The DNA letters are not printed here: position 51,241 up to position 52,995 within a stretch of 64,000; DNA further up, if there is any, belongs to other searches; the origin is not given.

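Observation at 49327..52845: A DprE1/DprE2 pair and an Rv3806c-like UbiA transferase fused to a HAD phosphatase suggest a DPA-type lipid-linked pentofuranose donor pathway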

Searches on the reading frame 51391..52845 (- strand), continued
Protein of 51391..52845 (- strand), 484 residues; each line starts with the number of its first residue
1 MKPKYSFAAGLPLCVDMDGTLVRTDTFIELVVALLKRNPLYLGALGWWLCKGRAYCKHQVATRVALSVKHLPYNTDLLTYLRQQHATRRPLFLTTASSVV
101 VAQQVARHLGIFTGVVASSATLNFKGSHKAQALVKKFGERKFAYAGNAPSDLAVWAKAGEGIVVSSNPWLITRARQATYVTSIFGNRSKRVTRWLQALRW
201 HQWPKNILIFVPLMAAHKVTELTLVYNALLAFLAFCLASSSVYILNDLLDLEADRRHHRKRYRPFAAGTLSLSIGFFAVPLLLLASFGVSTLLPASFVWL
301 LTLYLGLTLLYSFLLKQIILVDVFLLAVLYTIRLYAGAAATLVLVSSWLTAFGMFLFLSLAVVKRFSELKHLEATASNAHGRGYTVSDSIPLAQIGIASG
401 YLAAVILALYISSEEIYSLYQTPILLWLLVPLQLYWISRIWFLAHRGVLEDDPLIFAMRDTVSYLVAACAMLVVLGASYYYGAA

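Call 30: search_protein_families(library=pfam, proteins=[L028:14443-15732:+, L036:18234-19217:+, L045:9584-9976:+, L036:17818-18237:+, L066:9560-9886:+, L080:9367-11463:+, L027:3915-4919:+, L025:7444-7878:+, L066:4632-7196:-], max_evalue=0.05)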
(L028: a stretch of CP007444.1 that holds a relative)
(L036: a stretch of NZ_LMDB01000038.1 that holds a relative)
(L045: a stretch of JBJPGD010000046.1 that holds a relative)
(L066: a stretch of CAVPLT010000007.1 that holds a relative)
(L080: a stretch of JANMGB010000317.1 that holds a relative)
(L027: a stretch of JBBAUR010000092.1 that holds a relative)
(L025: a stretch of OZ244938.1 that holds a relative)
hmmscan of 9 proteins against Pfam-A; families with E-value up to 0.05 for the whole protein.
L028:14443-15732:+ (429 aa): 10 families
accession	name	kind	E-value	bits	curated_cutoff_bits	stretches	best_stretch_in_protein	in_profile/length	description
PF01593.30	Amino_oxidase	-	4.9e-34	118.8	19.8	1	12-401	3-419/443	Flavin containing amine oxidoreductase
PF13450.12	NAD_binding_8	-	6.2e-10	39.6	21.9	1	5-69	1-67/68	NAD(P)-binding Rossmann-like domain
PF01266.30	DAO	-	8.7e-07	29.2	27.9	1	3-40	2-40/353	FAD dependent oxidoreductase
PF03486.20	HI0933_like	-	3.7e-06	27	50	1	3-36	3-36/244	HI0933-like protein Rossmann domain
PF12831.13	FAD_oxidored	-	0.001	18.9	27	1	5-40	4-39/416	FAD dependent oxidoreductase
PF01494.25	FAD_binding_3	-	0.0028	17.4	22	1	4-32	5-33/349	FAD binding domain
PF00070.33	Pyr_redox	-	0.0034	18.3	22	1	3-36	2-35/82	Pyridine nucleotide-disulphide oxidoreductase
PF02558.23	ApbA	-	0.01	15.9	22.2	1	3-34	1-32/150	Ketopantoate reductase PanE/ApbA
PF07992.20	Pyr_redox_2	-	0.016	15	26.1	1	2-32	2-32/291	Pyridine nucleotide-disulphide oxidoreductase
PF03446.21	NAD_binding_2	-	0.036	14.5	21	0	3-32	2-31/161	NAD binding domain of 6-phosphogluconate dehydrogenase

L036:18234-19217:+ (327 aa): 1 family
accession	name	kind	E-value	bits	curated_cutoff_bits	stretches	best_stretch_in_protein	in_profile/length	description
PF03706.18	LPG_synthase_TM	-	4.1e-32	112.3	33.4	1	27-312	3-302/302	Lysylphosphatidylglycerol synthase TM region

L045:9584-9976:+ (130 aa): 4 families
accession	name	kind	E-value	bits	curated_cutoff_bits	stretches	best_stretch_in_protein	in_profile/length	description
PF10639.15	TMEM234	-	0.00033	21.2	30.1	1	49-127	33-112/113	Putative transmembrane family 234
PF00892.27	EamA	-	0.00039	21.1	28.2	1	3-127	27-133/135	EamA-like transporter family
PF00893.25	Multi_Drug_Res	-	0.031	15.2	23.7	1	56-117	28-90/93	Small Multidrug Resistance protein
PF09834.14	DUF2061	-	0.038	14.9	23.1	1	91-117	9-35/52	Predicted membrane protein (DUF2061)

L036:17818-18237:+ (139 aa): 1 family
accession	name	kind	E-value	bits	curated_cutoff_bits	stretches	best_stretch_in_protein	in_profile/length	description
PF04138.20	GtrA_DPMS_TM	-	1.5e-14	54.6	26.1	1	18-138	1-117/117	GtrA/DPMS, transmembrane domain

L066:9560-9886:+ (108 aa): 2 families
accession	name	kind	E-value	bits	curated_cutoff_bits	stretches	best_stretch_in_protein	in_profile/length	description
PF00462.30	Glutaredoxin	-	7.6e-17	61.7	22.9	1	18-81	1-59/60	Glutaredoxin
PF13417.12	GST_N_3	-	0.041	14.6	22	0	28-86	4-61/75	Glutathione S-transferase, N-terminal domain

L080:9367-11463:+ (698 aa): 0 families

L027:3915-4919:+ (334 aa): 15 families
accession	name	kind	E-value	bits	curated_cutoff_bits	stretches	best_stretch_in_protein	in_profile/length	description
PF13432.12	TPR_16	-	3.3e-11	43.9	32.7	3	201-266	2-64/65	Tetratricopeptide repeat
PF14559.12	TPR_19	-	9.2e-10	39.2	25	2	69-126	5-62/68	Tetratricopeptide repeat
PF13424.12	TPR_12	-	4.6e-09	36.8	30.1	3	94-154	8-76/77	Tetratricopeptide repeat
PF07719.23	TPR_2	-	8.7e-07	29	27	0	233-255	1-23/34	Tetratricopeptide repeat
PF07721.20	TPR_4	-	2.5e-06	28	27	0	123-146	1-24/26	Tetratricopeptide repeat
PF12895.13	ANAPC3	-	8.6e-05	23.2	27.2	1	69-148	7-81/82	Anaphase-promoting complex, cyclosome, subunit 3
PF14561.12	TPR_20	-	0.00043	21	25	0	77-115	10-48/90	Tetratricopeptide repeat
PF23914.1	TPR_CcmH_CycH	-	0.00058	20.2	42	1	67-144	62-142/158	Cytochrome c-type biogenesis protein H TPR domain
PF13428.12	TPR_14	-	0.00062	20.6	23.5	1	94-131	6-43/44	Tetratricopeptide repeat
PF21545.3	T7SS_EccA1_N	-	0.00063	19.6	27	1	56-132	169-247/272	T7SS, ESX-1 secretion system protein EccA1, N-terminal domain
PF09613.16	HrpB1_HrpK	-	0.00068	19.7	29.3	0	57-129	13-84/126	Bacterial type III secretion protein (HrpB1_HrpK)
PF13374.12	TPR_10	-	0.0016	18.9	27.5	0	233-261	2-30/42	Tetratricopeptide repeat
PF13429.12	TPR_15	-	0.017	15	26.2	1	86-154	211-279/280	Tetratricopeptide repeat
PF20308.4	TPR-S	-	0.02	15.9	27.6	0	78-139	9-60/102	Tetratricopeptide Repeats-Sensor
PF12688.13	TPR_5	-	0.022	15.4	24.2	0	88-125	37-74/119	Tetratrico peptide repeat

L025:7444-7878:+ (144 aa): 2 families
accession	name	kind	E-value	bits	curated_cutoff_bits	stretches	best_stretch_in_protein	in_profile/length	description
PF04138.20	GtrA_DPMS_TM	-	2.2e-07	31.5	26.1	1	5-70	52-117/117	GtrA/DPMS, transmembrane domain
PF13488.11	Gly-zipper_Omp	-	0.025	14.9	25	0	110-135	19-44/46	Glycine zipper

L066:4632-7196:- (854 aa): 11 families
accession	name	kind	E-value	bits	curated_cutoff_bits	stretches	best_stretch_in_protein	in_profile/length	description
PF02518.31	HATPase_c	-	2.8e-26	92.6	26.4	1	736-841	3-110/111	Histidine kinase-, DNA gyrase B-, and HSP90-like ATPase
PF02743.24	dCache_1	-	4.3e-15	56.3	45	1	188-313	69-193/240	Cache domain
PF00672.30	HAMP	-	7.7e-13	49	25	1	401-452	2-53/53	HAMP domain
PF08448.16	PAS_4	-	3.2e-09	37.5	23.1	1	479-544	1-64/110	PAS fold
PF00989.32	PAS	-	3.1e-08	34.1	22.6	1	476-538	4-68/113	PAS fold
PF00512.31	HisKA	-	2e-07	31.4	26.9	1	631-683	5-57/66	His Kinase A (phospho-acceptor) domain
PF13188.13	PAS_8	-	0.00021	21.5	21.8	1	477-529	5-57/65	PAS domain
PF14501.12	HATPase_c_5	-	0.00036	20.8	22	1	742-830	9-94/102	GHKL domain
PF13581.12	HATPase_c_2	-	0.00056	20.4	27.4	1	737-829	30-120/127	Histidine kinase-like ATPase domain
PF13596.12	PAS_10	-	0.04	15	22.1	0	477-539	3-65/106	PAS domain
PF13426.13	PAS_9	-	0.041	14.6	27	0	484-538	2-55/103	PAS domain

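Call 39: find_encoding_contigs(protein=P0002, flank=10000, max_places=2)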
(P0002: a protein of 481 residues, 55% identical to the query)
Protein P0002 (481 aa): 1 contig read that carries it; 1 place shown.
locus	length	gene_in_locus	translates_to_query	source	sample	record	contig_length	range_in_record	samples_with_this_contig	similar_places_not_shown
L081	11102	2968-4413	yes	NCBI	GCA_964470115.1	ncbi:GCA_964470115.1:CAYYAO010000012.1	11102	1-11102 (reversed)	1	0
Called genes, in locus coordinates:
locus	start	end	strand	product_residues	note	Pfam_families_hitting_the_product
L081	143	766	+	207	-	PF02861:Clp_N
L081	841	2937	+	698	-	-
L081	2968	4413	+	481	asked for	PF12710:HAD (weak), PF01040:UbiA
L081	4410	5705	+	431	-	PF01565:FAD_binding_4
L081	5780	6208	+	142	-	PF01371:Trp_repressor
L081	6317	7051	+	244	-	PF00106:adh_short, PF13561:adh_short_C2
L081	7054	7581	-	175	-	PF00719:Pyrophosphatase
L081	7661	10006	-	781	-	-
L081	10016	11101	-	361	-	?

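Call 40: find_encoding_contigs(protein=P0032, flank=10000, max_places=2)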
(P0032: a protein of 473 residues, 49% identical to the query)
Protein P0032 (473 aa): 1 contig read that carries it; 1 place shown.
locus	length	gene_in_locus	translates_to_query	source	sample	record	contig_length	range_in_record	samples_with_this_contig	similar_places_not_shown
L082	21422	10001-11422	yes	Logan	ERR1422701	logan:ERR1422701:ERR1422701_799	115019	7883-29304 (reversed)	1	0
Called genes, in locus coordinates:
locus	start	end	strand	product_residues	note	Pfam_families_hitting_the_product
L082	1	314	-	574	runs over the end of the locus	PF05157:MshEN, PF00437:T2SSE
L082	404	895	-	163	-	PF13473:Cupredoxin_1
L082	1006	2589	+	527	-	PF01565:FAD_binding_4, PF02913:FAD-oxidase_C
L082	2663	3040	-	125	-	-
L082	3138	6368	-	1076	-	PF00580:UvrD-helicase, PF13245:AAA_19, PF01443:Viral_helicase1 (faint), PF13361:UvrD_C, PF13538:UvrD_C_2 (faint), PF13361:UvrD_C, PF12705:PDDEXK_1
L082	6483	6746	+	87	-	PF00550:PP-binding (weak)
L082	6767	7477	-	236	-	PF01790:LGT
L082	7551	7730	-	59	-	-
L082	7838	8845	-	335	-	PF21088:MS_channel_1st, PF00924:MS_channel_2nd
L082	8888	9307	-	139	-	-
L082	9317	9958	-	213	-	-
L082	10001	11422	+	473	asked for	PF12710:HAD, PF01040:UbiA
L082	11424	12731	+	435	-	PF01565:FAD_binding_4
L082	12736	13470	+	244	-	PF00106:adh_short, PF13561:adh_short_C2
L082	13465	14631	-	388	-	PF00370:FGGY_N, PF02782:FGGY_C (weak)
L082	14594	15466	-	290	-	PF01210:NAD_Gly3P_dh_N, PF07479:NAD_Gly3P_dh_C, PF20618:GPD_NAD_C_bact (weak)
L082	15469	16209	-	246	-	PF13098:Thioredoxin_2 (weak), PF18400:Thioredoxin_12 (faint), PF13462:Thioredoxin_4, PF01323:DSBA (weak)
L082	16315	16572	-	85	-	PF00076:RRM_1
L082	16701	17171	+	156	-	PF00293:NUDIX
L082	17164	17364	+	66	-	PF18893:DUF5652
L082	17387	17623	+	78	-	PF00462:Glutaredoxin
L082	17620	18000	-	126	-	PF04224:DUF417 (weak)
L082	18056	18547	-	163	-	-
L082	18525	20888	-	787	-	-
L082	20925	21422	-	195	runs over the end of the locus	-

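Call 44: predict_structure(alignment_id=A1)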
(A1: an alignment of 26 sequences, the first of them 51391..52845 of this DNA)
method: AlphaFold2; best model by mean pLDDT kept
length: 484 residues; sequences in the alignment: 26
mean_pLDDT: 92.1   pTM: 0.87
mean pLDDT of the five models: 92.1, 91.4, 91.3, 89.9, 89.9
residues with pLDDT >= 90: 401; 70-90: 62; 50-70: 9; < 50: 12
segments of 3 or more residues with pLDDT < 50: 1-8, 481-484
pLDDT, mean of each block of 10 residues (from residue 1): 43 96 96 92 95 96 94 97 96 97 97 97 94 97 97 97 96 97 86 94 94 92 97 97 94 91 95 96 98 98 93 80 92 96 94 96 92 75 81 94 97 91 95 96 92 89 95 87 43
secondary structure, 60 per line:
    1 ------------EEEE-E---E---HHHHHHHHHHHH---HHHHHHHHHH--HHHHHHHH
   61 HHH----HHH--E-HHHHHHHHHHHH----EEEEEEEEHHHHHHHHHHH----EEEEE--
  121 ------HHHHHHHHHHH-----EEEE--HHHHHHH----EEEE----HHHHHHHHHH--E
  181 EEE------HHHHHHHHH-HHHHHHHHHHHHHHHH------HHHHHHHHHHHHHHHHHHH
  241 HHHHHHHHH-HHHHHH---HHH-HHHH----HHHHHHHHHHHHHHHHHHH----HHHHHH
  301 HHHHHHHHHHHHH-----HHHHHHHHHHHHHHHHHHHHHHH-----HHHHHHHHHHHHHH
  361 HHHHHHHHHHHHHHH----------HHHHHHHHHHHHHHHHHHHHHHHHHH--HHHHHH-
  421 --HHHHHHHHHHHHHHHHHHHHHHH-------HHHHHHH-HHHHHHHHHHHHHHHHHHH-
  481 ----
elements in order: E13-16 H26-37 H41-50 H53-63 H75-86 E91-98 H99-109 E114-118 H127-137 E143-146 H149-155 E160-163 H168-177 E180-183 H190-198 H200-215 H222-249 H251-256 H264-267 H272-290 H295-313 H319-341 H347-375 H386-411 H414-419 H423-445 H453-459 H461-479

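Call 47: fold_search(model_id=the predicted structure, library=pdb)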
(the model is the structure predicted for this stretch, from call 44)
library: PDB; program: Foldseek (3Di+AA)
matches with E <= 10: 550; with E <= 0.001: 12
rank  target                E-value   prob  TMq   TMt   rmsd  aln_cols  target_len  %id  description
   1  8j8j_A                2.4e-10  1.00  0.50  0.81   3.3       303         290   26  Membrane bound PRTase, C3 symmetry, donor bound (released 2024-02-07)
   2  8j8k_A                4.8e-09  1.00  0.51  0.83   3.3       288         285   25  Membrane bound PRTase, C3 symmetry, acceptor bound (released 2024-02-07)
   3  6m31_A                2.6e-05  1.00  0.43  0.68   4.9       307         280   14  Structural and Functional Insights into an Archaeal Lipid Synthase (released 2021-02-03)
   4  7bpu_A                5.8e-05  1.00  0.43  0.70   4.4       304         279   13  Structural and mechanistic insights into the biosynthesis of Digeranylgeranylglyceryl phosphate synthase in membranes (released 2021-04-14)
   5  7qpl                  3.2e-04  1.00  0.27  0.42   6.2       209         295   13  Crystal structure of phosphoserine phosphatase (SerB) from Brucella melitensis in complex with phosphate and magnesium (released 2023-01-18)
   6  4tq3_A                4.0e-04  1.00  0.44  0.71   5.1       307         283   17  Structure of a UbiA homolog from Archaeoglobus fulgidus bound to GPP and Mg2+ (released 2014-07-16)
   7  4tq4_C                4.3e-04  1.00  0.44  0.70   5.2       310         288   16  Structure of a UbiA homolog from Archaeoglobus fulgidus bound to DMAPP and Mg2+ (released 2014-07-16)
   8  9fq5                  4.5e-04  1.00  0.24  0.37   9.0       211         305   12  Crystal structure of phosphoserine phosphatase (SerB) from Brucella melitensis (released 2025-06-25)
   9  5it0                  5.9e-04  1.00  0.25  0.30   7.0       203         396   19  Crystal structure of Mycobacterium avium SerB2 mutant D343N/D347N (released 2016-04-27)
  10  4tq4_D                7.3e-04  1.00  0.45  0.71   5.1       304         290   17  Structure of a UbiA homolog from Archaeoglobus fulgidus bound to DMAPP and Mg2+ (released 2014-07-16)
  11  4tq3_B                7.7e-04  1.00  0.44  0.71   5.2       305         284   17  Structure of a UbiA homolog from Archaeoglobus fulgidus bound to GPP and Mg2+ (released 2014-07-16)
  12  4tq4_A                1.0e-03  1.00  0.45  0.71   5.0       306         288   17  Structure of a UbiA homolog from Archaeoglobus fulgidus bound to DMAPP and Mg2+ (released 2014-07-16)
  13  1l7o_A                1.1e-03  1.00  0.27  0.60   7.2       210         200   15  CRYSTAL STRUCTURE OF PHOSPHOSERINE PHOSPHATASE IN APO FORM (released 2002-06-19)
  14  3fvv_A                1.2e-03  1.00  0.26  0.53   6.0       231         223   15  The crystal structure of the protein with unknown function from Bordetella pertussis Tohama I (released 2009-02-17)
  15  4tq4_B                1.4e-03  1.00  0.44  0.69   5.3       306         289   15  Structure of a UbiA homolog from Archaeoglobus fulgidus bound to DMAPP and Mg2+ (released 2014-07-16)
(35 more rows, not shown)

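Call 66: search_dna_similar(query=window:51391-52845:-, collection=phages, mode=protein, max_rows=10)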
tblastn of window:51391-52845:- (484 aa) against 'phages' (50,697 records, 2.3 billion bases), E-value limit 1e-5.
Records with a match: 1; places in all: 1; records where one place covers at least 80% of the query: 0.
Best place of each record, by identity: <60% 1.
By first word of the organism name: Bacteriophage 1.
By host as written in the record: - 1.
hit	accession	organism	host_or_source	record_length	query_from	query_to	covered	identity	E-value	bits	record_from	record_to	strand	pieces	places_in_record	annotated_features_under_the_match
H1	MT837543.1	Bacteriophage sp.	human fecal samples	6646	195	416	46%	31.9%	3e-14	82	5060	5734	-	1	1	record has no annotation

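Call 67: search_dna_similar(query=window:51391-52845:-, collection=plasmids, mode=protein, max_rows=25)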
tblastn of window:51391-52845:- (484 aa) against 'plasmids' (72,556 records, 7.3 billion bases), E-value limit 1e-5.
Records with a match: 101; places in all: 101; records where one place covers at least 80% of the query: 81.
Best place of each record, by identity: <60% 101.
By first word of the organism name: Rhizobium 36; Sinorhizobium 5; Azospirillum 4; Burkholderia 3; Salipiger 3; Sphingomonadaceae 3; Cereibacter 3; Vibrio 3; Mesorhizobium 3; Paracoccus 2; and 30 more.
By predicted mobility (MOB-suite, as given by PLSDB): non-mobilizable 70; conjugative 21; mobilizable 10.
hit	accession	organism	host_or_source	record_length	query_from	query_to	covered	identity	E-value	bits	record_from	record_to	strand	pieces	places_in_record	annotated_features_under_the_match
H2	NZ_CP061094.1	Roseomonas marmotae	Marmota himalayana,pure culture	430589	6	477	98%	45.1%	3e-80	279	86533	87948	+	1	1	UbiA family prenyltransferase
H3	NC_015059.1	Granulicella tundricola MP5ACTX9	-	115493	11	477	96%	43.4%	1e-78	274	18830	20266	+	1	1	UbiA family prenyltransferase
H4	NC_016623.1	Azospirillum lipoferum 4B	-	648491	12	476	96%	43.4%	2e-77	271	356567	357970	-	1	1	UbiA family prenyltransferase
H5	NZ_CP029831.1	Azospirillum ramasamyi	single cell,Cow dung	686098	13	476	96%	43.5%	8e-84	289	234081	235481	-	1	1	UbiA family prenyltransferase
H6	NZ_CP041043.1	Paracoccus sp. AK26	pure culture,Hexachlorocyclohexane ...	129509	8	474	96%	42.9%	8e-84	289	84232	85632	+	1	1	UbiA family prenyltransferase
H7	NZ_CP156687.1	Burkholderia stagnalis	Bacterial cells,soils collected in ...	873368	13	477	96%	43.0%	7e-75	263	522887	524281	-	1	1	UbiA family prenyltransferase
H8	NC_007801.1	Jannaschia sp. CCS1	-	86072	13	483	97%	42.3%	6e-76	266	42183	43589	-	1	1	UbiA family prenyltransferase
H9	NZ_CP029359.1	Azospirillum thermophilum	cell culture,hot spring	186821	11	478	97%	42.4%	3e-67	241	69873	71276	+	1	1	UbiA family prenyltransferase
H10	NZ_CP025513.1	Neorhizobium sp. SOG26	Oryza glumipatula,Whole ...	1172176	11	480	97%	41.6%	9e-71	251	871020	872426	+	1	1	none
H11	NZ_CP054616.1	Azospirillum oryzae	cell culture,soil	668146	13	476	96%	41.5%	1e-75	265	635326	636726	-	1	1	UbiA family prenyltransferase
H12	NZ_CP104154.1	Rhizobium sophoriradicis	Phaseolus vulgaris,cell culture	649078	12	477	96%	40.6%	2e-74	262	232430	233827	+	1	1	UbiA family prenyltransferase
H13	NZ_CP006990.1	Rhizobium etli bv. mimosae str. IE4771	Phaseolus vulgaris,whole organism,nodule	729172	12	477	96%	40.6%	5e-74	261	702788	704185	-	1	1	UbiA family prenyltransferase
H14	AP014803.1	Rhodovulum sulfidophilum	-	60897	13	473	95%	40.9%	2e-74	262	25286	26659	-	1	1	prenyltransferase family protein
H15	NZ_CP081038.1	Leisingera sp. M527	-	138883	9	477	97%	40.1%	7e-67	240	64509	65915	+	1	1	UbiA family prenyltransferase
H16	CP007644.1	Rhizobium etli bv. phaseoli str. IE4803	Phaseolus vulgaris,whole organism,nodule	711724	12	477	96%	40.4%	6e-74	261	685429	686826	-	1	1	UbiA prenyltransferase family protein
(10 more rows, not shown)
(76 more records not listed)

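Call 68: get_annotated_region(hit=H13, flank=7000)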
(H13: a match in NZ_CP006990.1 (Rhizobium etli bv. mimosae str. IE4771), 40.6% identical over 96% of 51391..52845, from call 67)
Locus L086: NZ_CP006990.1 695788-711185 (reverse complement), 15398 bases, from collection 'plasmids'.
description: Rhizobium etli bv. mimosae str. IE4771 plasmid pRetIE4771d, complete sequence
organism: Rhizobium etli bv. mimosae str. IE4771 (NCBI taxid 1432050)
taxonomy: Bacteria; Pseudomonadota; Alphaproteobacteria; Hyphomicrobiales; Rhizobiaceae; Rhizobium; Rhizobium etli; Rhizobium etli bv. mimosae str. IE4771
host: -; source: Phaseolus vulgaris,whole organism,nodule; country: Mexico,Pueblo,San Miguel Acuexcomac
typing (MOB-suite, as given by PLSDB): non-mobilizable
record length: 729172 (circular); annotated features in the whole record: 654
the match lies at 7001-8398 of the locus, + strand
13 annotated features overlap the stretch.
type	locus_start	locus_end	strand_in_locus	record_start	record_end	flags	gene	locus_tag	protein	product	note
CDS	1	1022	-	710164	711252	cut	dinB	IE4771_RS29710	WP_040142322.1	DNA polymerase IV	GO:0006281 - DNA repair [Evidence IEA]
CDS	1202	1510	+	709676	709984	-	-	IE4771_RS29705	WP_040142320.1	hypothetical protein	-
CDS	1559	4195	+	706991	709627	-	ligD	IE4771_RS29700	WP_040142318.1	DNA ligase D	GO:0006303 - double-strand break repair via nonhomologous end joining [Evidence IEA]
CDS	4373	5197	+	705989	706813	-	-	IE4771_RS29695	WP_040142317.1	SIR2 family protein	-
CDS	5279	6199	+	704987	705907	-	-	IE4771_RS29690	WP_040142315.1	NAD(P)/FAD-dependent oxidoreductase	-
CDS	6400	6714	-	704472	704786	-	-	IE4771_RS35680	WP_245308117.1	hypothetical protein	-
CDS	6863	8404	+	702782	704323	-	-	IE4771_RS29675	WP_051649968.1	UbiA family prenyltransferase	-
CDS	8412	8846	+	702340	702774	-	-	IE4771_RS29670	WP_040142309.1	GtrA family protein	-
CDS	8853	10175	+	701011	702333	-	-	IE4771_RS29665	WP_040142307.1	FAD-binding oxidoreductase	-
CDS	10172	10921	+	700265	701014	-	-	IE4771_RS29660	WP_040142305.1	SDR family oxidoreductase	-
CDS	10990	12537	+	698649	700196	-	-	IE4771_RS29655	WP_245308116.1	hypothetical protein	-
CDS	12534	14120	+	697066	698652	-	-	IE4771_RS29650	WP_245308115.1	hypothetical protein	-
CDS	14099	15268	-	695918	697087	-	-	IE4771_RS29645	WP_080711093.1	glycosyltransferase family 87 protein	-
